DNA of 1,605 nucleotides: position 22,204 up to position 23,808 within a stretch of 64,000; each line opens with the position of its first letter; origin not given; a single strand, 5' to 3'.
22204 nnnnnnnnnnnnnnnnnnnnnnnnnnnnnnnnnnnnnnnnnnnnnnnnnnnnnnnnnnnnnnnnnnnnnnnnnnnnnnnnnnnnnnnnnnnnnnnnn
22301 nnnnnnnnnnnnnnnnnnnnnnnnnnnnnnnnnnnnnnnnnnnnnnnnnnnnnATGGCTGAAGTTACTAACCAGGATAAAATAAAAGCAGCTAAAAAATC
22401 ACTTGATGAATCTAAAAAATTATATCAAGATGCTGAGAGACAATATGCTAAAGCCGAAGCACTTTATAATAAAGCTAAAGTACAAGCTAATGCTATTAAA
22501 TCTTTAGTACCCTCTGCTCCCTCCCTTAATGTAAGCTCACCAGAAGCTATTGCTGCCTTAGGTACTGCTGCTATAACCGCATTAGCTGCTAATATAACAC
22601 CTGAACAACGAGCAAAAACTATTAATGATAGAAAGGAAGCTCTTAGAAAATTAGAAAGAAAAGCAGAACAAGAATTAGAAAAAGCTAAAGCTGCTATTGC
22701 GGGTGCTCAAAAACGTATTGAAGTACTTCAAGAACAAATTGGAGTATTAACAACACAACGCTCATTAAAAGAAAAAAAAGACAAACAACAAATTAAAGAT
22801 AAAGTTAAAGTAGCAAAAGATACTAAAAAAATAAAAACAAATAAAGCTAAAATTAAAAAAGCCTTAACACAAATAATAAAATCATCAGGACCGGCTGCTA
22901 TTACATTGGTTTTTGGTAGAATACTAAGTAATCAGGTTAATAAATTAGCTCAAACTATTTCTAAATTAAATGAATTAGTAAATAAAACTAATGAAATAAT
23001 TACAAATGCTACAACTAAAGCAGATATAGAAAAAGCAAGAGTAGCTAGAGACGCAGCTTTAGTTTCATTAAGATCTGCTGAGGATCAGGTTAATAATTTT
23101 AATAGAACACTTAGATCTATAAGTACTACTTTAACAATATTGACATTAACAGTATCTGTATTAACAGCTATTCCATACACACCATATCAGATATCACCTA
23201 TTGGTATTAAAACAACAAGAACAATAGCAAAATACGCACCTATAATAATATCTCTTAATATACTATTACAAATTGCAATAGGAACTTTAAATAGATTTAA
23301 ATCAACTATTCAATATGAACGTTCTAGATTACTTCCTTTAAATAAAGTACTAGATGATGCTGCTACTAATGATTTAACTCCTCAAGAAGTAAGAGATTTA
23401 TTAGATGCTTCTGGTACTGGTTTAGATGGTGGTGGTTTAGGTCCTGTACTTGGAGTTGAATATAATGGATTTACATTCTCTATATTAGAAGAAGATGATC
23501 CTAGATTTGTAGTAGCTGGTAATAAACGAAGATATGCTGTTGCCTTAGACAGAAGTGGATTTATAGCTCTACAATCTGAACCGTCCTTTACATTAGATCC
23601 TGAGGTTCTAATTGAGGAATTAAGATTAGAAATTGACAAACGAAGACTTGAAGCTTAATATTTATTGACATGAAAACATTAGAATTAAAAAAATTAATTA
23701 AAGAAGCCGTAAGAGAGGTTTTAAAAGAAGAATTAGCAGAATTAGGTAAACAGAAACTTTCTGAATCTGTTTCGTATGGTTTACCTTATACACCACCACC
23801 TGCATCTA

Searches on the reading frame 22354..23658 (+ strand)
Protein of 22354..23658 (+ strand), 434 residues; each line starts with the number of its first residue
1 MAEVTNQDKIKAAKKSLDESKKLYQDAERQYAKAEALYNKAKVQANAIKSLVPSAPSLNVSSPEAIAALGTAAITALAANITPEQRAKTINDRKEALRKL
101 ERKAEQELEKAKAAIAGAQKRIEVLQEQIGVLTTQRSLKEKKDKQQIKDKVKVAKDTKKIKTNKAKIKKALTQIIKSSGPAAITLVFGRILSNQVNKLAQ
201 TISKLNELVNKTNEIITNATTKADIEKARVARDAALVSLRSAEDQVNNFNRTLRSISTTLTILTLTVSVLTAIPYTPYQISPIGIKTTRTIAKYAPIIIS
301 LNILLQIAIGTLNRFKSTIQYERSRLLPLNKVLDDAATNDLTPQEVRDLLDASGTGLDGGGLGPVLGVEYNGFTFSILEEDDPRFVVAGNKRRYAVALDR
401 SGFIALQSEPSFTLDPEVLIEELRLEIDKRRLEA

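Call 9: search_protein_families(library=phrogs, proteins=[window:22354-23658:+])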
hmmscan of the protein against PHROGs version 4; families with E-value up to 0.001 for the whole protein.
window:22354-23658:+ (434 aa): 0 families

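Call 10: search_dna_similar(query=window:22354-23658:+, collection=phages, mode=protein, max_rows=15)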
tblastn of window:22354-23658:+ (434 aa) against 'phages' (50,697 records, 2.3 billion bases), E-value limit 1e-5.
No match.

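Call 75: search_protein_families(library=pfam, proteins=[window:22354-23658:+], max_evalue=0.001)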
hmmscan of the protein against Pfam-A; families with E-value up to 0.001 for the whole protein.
window:22354-23658:+ (434 aa): 0 families
